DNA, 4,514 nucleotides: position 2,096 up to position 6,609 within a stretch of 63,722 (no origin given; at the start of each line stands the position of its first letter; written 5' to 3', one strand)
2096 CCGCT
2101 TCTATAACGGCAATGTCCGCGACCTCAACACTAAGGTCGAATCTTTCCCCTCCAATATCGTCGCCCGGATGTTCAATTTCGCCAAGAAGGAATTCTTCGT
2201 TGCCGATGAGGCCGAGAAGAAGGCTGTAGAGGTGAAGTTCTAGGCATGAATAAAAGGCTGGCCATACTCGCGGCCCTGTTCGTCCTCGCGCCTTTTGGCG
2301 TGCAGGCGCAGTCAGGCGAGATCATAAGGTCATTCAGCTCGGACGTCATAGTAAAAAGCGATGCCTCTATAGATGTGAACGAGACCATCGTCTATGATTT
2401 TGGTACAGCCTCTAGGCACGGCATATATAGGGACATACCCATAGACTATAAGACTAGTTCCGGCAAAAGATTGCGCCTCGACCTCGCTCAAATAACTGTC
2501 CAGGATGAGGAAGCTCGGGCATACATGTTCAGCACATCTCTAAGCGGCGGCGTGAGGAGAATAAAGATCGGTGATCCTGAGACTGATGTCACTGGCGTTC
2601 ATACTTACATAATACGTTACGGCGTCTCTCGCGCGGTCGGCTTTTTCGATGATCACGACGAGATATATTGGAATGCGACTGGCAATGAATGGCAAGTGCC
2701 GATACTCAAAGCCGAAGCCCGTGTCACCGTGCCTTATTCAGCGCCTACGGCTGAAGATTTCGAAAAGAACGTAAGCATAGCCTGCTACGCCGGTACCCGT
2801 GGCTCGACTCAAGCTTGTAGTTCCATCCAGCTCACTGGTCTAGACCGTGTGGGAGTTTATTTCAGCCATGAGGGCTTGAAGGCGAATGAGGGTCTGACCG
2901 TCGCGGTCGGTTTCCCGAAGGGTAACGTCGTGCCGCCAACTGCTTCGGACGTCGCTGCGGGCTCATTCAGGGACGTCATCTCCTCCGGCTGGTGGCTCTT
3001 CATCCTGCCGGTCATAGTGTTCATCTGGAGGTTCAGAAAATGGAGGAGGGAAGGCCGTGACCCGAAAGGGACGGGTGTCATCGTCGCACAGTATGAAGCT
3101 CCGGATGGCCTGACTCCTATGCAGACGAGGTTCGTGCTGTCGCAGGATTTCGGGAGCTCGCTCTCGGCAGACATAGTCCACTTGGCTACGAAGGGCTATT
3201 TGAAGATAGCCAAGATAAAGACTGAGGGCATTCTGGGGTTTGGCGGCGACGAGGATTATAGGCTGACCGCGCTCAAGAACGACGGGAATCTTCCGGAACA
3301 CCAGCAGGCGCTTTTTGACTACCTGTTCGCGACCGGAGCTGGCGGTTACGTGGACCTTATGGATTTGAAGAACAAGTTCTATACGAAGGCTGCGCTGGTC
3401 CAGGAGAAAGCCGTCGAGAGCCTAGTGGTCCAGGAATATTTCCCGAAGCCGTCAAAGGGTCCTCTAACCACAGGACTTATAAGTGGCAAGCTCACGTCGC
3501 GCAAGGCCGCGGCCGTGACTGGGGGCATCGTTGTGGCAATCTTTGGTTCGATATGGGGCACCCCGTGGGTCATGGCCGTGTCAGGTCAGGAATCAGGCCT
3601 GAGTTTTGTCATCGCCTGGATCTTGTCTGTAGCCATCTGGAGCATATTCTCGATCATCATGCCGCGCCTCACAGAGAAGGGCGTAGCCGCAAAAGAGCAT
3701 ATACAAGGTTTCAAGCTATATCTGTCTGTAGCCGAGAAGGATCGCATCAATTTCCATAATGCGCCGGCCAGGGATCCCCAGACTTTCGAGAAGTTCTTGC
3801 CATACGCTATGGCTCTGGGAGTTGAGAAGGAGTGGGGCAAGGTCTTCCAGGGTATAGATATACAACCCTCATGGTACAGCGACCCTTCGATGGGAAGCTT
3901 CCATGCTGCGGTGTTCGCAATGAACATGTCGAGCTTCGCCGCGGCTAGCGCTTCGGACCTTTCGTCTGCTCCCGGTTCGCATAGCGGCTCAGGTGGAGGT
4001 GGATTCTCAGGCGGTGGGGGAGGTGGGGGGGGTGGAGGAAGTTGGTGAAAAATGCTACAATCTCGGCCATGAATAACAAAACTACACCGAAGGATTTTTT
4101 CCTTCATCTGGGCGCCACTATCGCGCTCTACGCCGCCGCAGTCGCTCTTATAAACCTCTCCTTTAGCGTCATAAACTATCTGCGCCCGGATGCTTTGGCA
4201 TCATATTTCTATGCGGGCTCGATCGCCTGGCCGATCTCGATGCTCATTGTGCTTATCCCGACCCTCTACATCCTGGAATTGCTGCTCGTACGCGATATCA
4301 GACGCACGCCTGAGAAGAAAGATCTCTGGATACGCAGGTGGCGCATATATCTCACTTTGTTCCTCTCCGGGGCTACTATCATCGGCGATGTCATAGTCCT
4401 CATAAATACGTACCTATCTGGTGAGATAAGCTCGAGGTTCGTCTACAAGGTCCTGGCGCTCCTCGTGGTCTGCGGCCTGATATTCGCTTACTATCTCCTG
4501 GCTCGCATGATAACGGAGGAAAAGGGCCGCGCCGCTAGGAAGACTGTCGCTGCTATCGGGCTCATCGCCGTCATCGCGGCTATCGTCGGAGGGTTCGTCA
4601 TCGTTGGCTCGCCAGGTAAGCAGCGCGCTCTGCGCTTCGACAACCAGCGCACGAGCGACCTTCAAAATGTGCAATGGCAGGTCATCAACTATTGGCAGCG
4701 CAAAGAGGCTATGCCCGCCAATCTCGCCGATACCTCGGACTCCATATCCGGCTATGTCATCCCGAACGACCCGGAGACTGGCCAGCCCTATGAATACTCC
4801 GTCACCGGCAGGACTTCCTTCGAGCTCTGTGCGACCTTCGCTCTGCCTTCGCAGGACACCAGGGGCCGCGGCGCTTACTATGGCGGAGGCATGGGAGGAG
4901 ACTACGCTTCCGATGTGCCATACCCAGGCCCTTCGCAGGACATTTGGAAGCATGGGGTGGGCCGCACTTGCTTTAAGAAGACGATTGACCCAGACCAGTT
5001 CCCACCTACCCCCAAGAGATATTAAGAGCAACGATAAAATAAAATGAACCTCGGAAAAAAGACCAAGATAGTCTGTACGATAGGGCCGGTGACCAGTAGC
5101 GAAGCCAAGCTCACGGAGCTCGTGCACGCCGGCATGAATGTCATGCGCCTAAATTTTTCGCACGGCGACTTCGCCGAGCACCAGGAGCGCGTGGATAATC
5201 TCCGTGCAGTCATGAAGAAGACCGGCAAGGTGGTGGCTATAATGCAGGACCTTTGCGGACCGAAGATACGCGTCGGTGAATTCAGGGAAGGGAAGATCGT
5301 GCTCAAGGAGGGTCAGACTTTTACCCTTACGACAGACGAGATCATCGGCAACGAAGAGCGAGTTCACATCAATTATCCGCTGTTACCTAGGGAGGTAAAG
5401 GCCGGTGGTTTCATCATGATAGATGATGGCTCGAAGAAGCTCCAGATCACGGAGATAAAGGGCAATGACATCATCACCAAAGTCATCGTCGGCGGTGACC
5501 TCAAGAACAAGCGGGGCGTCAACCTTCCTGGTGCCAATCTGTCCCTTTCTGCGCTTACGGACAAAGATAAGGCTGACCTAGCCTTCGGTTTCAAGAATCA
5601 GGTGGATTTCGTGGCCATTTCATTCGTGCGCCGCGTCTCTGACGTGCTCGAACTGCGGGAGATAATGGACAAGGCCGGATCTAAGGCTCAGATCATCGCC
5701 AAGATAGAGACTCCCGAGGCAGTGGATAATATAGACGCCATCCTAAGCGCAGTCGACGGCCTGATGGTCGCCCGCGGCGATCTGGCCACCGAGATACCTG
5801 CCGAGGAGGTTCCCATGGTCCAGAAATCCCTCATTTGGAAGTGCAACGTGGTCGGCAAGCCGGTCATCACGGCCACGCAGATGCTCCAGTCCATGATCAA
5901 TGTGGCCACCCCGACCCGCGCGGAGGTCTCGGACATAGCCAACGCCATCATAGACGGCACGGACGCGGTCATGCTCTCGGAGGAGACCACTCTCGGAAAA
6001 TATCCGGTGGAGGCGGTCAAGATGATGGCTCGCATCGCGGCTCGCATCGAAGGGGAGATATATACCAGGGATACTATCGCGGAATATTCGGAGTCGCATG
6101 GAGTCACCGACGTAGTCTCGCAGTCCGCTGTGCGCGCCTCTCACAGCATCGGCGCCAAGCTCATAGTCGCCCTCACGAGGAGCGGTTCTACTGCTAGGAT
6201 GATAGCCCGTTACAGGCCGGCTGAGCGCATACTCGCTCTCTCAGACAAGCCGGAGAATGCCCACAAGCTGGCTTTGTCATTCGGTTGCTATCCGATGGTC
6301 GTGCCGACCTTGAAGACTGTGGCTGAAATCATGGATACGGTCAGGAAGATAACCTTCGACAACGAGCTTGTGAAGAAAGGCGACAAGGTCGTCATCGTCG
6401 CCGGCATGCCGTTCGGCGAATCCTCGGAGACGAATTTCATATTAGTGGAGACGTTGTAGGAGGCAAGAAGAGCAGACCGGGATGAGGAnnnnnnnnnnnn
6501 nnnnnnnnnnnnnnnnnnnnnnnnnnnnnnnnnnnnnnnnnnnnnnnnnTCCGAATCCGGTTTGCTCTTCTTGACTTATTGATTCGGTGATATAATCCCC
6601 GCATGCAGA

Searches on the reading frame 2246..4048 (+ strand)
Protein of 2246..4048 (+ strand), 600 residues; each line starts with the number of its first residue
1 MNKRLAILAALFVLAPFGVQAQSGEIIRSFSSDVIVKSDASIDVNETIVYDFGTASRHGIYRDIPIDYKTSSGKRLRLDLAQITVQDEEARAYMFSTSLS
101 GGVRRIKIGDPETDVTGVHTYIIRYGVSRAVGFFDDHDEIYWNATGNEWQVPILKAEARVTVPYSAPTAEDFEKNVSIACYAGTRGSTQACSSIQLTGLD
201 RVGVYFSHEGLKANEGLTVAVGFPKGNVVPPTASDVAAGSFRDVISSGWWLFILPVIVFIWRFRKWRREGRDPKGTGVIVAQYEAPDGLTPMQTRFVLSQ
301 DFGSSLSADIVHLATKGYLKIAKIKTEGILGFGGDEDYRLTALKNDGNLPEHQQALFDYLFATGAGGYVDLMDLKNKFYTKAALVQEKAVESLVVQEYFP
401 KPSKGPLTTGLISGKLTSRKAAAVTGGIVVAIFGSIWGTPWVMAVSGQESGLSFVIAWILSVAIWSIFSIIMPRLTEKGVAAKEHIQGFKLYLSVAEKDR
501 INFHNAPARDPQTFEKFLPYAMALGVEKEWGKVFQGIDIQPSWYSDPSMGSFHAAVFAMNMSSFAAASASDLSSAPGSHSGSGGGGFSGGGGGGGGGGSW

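Call 58: search_protein_families(library=pfam, proteins=[window:2246-4048:+], max_evalue=0.001)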
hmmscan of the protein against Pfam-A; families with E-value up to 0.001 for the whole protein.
window:2246-4048:+ (600 aa): 2 families
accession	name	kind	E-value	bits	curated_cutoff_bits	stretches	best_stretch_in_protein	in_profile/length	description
PF20990.2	DUF2207_C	-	2.3e-38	132.7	33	1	282-534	3-247/247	Predicted membrane protein (DUF2207) C-terminal domain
PF09972.14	DUF2207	-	1e-29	104.4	24.4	1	27-223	2-172/172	Predicted membrane protein (DUF2207) N-terminal domain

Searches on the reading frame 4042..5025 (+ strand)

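Call 58: search_protein_families(library=pfam, proteins=[window:4042-5025:+], max_evalue=0.001)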
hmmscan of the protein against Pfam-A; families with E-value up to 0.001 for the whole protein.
window:4042-5025:+ (327 aa): 2 families
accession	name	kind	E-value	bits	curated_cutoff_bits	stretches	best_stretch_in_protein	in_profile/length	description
PF18920.5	DUF5671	-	4.7e-17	62.5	28.4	1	18-145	1-126/132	Domain of unknown function (DUF5671)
PF25592.1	DUF7937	-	0.00034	20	31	1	21-190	207-366/402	Domain of unknown function (DUF7937)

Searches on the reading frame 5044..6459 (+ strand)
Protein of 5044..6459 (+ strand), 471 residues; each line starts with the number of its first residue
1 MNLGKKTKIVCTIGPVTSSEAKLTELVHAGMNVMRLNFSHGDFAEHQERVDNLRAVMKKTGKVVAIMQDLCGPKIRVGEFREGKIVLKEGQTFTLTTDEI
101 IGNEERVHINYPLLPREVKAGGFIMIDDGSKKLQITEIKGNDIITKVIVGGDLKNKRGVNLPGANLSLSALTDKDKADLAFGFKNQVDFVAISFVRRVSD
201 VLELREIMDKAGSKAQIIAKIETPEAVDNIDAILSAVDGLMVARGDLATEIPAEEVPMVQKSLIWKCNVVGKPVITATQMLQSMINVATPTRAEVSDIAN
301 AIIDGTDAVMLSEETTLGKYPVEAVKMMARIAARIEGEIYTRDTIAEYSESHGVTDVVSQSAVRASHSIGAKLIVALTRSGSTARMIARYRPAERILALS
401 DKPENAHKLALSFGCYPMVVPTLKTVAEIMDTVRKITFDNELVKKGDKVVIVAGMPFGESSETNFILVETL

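Call 58: search_protein_families(library=pfam, proteins=[window:5044-6459:+], max_evalue=0.001)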
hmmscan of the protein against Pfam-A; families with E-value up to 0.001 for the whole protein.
window:5044-6459:+ (471 aa): 2 families
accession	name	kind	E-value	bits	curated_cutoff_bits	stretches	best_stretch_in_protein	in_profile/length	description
PF00224.27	PK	-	6.6e-125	417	30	1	5-325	2-328/328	Pyruvate kinase, barrel domain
PF02887.21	PK_C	-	8.7e-31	106.8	28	1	357-468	2-113/114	Pyruvate kinase, alpha/beta domain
